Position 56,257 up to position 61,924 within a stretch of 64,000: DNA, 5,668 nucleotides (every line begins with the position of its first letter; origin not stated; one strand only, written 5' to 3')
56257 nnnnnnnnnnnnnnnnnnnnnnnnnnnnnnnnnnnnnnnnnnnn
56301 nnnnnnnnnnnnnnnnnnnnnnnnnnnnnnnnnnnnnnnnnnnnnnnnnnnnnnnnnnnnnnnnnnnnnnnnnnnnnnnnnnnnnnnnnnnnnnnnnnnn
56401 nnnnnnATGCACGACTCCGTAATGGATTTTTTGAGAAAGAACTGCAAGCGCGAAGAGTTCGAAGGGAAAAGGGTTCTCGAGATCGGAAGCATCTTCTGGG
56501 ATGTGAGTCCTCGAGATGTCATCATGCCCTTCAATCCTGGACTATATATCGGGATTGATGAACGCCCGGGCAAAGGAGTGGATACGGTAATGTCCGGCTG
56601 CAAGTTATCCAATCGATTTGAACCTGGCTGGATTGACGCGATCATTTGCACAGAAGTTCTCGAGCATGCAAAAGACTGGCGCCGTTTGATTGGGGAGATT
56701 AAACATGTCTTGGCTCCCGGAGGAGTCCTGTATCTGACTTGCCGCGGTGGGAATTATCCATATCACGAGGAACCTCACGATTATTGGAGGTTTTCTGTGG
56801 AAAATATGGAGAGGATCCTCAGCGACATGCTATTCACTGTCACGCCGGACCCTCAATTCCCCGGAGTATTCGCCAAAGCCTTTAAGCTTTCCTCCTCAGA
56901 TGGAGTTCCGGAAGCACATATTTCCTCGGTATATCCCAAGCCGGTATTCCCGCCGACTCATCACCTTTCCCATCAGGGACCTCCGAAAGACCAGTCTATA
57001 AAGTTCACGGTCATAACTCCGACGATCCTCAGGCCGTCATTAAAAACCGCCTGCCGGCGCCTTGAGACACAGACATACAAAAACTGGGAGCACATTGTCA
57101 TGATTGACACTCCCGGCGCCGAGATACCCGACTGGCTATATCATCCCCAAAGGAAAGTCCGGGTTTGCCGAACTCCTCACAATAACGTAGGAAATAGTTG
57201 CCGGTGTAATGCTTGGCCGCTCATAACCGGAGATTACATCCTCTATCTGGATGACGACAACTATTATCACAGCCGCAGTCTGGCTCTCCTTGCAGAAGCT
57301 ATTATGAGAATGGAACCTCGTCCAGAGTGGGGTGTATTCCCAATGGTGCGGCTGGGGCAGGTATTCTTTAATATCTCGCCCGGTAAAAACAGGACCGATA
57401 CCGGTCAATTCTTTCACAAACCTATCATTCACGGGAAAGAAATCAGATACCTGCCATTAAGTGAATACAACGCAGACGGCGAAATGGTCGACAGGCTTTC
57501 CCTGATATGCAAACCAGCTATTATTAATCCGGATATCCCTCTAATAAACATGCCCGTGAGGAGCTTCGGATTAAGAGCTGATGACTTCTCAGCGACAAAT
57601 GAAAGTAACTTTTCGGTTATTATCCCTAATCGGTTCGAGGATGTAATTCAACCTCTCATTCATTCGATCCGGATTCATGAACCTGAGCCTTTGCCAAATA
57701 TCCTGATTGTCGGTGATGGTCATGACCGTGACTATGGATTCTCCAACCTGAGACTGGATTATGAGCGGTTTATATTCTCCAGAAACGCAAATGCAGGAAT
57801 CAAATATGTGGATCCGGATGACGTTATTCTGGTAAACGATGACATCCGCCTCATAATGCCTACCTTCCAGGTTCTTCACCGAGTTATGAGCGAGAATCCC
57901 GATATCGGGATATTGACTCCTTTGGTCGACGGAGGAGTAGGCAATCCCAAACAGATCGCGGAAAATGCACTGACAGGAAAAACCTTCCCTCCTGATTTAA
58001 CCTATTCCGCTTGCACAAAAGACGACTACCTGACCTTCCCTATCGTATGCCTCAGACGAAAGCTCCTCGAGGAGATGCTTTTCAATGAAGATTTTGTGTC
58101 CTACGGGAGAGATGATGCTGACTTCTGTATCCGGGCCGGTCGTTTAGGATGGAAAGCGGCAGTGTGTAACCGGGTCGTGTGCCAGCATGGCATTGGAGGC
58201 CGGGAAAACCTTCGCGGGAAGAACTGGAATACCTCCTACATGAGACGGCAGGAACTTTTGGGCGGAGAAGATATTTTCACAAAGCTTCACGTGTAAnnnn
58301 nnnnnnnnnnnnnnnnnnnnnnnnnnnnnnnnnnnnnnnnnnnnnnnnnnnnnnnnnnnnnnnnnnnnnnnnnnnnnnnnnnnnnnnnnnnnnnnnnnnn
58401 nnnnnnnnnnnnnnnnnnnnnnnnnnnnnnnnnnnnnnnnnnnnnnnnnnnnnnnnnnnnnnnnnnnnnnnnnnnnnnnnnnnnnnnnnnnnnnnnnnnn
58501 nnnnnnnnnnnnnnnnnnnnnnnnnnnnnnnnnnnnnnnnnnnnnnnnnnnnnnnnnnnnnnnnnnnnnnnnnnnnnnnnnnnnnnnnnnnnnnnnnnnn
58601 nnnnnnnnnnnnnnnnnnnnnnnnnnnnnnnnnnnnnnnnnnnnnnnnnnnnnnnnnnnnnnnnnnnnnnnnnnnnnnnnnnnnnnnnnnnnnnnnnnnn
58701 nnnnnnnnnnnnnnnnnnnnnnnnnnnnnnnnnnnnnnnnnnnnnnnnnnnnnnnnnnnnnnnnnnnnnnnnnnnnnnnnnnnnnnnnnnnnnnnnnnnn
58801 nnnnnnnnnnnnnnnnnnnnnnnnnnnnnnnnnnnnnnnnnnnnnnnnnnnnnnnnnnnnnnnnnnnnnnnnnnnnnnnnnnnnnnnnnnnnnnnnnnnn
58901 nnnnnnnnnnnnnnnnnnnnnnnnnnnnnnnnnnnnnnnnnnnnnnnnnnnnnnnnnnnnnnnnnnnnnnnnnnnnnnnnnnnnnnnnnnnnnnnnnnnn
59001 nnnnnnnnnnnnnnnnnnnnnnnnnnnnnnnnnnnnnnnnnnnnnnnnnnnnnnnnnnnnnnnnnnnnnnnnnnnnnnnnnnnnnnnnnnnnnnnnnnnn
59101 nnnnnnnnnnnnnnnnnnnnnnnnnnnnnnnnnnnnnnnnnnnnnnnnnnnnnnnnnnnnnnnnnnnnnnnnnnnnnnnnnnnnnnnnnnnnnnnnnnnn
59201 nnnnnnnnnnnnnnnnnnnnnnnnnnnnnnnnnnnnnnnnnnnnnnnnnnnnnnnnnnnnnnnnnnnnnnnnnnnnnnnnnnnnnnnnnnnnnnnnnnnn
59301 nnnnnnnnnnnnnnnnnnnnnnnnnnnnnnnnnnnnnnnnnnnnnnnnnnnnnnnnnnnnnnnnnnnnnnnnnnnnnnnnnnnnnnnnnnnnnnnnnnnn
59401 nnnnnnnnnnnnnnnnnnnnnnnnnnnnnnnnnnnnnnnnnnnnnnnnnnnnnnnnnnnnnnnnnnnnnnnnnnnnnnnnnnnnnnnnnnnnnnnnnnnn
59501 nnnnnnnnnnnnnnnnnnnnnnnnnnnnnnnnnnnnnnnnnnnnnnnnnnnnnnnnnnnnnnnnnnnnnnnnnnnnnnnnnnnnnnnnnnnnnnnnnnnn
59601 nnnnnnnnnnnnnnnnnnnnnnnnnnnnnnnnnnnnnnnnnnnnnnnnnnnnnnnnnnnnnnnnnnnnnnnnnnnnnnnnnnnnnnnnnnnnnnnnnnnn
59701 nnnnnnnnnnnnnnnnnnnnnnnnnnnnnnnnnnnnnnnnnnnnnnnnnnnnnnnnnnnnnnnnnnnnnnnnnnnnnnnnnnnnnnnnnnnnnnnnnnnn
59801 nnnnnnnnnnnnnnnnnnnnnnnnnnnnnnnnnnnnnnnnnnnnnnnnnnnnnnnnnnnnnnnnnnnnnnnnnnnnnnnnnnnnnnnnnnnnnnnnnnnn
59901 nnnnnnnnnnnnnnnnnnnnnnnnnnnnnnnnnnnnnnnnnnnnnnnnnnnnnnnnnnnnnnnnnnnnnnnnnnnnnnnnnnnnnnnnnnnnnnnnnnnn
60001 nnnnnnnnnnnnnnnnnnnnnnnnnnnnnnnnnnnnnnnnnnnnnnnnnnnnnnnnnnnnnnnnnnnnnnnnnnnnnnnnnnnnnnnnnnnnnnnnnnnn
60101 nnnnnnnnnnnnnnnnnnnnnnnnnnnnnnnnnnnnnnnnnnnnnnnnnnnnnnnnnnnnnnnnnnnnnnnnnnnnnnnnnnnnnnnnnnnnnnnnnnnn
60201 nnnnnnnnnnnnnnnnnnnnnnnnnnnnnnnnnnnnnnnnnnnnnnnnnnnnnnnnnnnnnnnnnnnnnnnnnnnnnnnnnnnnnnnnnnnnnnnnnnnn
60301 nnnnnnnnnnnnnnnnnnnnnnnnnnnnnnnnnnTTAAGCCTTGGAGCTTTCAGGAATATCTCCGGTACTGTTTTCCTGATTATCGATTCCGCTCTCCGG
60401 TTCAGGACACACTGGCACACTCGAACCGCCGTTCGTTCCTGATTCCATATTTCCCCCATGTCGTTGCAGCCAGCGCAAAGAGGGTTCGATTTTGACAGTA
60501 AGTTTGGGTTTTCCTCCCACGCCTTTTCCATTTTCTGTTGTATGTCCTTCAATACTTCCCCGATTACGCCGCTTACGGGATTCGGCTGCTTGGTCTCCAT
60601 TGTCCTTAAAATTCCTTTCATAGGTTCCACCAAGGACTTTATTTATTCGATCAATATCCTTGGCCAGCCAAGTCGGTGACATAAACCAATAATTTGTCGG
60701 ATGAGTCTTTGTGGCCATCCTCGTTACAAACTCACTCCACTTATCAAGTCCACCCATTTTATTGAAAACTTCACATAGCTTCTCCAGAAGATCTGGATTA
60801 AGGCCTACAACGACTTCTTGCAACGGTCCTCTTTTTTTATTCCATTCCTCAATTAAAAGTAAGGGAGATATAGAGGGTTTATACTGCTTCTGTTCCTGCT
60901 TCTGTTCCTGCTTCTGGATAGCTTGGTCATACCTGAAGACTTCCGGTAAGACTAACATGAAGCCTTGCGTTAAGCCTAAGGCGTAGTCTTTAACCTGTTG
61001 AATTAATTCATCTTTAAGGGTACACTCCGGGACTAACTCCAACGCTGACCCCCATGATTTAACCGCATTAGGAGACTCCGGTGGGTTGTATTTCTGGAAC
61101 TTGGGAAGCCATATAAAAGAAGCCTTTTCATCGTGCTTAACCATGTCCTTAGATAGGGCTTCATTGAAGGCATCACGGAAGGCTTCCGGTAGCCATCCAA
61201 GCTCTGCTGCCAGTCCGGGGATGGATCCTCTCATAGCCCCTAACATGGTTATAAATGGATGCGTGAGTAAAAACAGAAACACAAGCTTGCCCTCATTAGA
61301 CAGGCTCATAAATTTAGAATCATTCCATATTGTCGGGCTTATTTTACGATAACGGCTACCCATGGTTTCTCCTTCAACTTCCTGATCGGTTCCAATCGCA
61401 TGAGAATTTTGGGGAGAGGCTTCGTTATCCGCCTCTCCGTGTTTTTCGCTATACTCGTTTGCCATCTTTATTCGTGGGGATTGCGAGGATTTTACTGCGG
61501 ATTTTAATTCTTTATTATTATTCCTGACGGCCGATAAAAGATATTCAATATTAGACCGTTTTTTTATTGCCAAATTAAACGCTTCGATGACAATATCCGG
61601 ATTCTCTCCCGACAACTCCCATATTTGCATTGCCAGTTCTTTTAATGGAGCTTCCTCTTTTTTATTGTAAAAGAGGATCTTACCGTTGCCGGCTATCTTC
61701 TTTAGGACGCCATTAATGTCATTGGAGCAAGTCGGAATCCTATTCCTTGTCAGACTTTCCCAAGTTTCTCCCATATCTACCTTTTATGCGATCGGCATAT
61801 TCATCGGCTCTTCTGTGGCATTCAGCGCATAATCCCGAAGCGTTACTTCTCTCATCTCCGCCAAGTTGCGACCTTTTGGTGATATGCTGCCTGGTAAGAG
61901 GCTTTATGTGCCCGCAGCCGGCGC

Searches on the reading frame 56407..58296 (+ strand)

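Call 16: search_protein_families(library=pfam, proteins=[window:56407-58296:+], max_evalue=0.001)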
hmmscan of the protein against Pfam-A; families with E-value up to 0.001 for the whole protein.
window:56407-58296:+ (629 aa): 4 families
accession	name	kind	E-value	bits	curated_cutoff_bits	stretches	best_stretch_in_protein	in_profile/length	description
PF00535.33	Glycos_transf_2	-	4.2e-11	43.5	23.3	1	202-301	2-105/168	Glycosyl transferase family 2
PF13489.12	Methyltransf_23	-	3.4e-07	30.6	27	1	75-132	81-137/164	Methyltransferase domain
PF08241.18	Methyltransf_11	-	4.7e-07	30.8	21.2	1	70-110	55-95/95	Methyltransferase domain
PF08242.18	Methyltransf_12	-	3.3e-05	25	30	1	75-108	65-98/98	Methyltransferase domain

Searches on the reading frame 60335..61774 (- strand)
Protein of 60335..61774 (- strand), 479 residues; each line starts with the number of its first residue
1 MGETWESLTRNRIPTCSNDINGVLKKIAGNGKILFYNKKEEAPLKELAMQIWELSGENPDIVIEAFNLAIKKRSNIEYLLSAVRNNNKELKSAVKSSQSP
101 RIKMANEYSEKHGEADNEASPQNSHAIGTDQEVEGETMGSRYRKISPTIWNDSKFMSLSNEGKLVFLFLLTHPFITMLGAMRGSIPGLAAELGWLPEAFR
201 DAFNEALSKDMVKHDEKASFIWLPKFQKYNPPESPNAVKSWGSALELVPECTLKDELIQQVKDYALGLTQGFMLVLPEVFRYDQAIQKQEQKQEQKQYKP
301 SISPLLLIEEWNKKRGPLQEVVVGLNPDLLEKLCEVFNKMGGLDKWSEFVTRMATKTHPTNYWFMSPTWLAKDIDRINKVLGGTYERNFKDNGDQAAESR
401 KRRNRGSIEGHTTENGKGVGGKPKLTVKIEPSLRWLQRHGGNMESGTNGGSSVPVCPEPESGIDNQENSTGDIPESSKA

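Call 16: search_protein_families(library=pfam, proteins=[window:60335-61774:-], max_evalue=0.001)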
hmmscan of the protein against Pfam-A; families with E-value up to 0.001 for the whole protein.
window:60335-61774:- (479 aa): 0 families

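Call 72: search_protein_families(library=phrogs, proteins=[window:60338-61774:-], max_evalue=0.001)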
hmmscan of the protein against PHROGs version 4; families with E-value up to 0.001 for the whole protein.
window:60338-61774:- (479 aa): 4 families
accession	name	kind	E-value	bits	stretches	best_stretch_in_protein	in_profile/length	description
phrog_25711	-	unknown function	6.8e-31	108.7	1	140-296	4-140/164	-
phrog_1701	-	DNA, RNA and nucleotide metabolism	7.1e-16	59.9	1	141-297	3-164/323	DnaD-like helicase loader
phrog_6251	-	DNA, RNA and nucleotide metabolism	1.8e-07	31.9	1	141-266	3-131/284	replisome organizer DnaA-like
phrog_12196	-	unknown function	0.00073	20.1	0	142-234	4-98/297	-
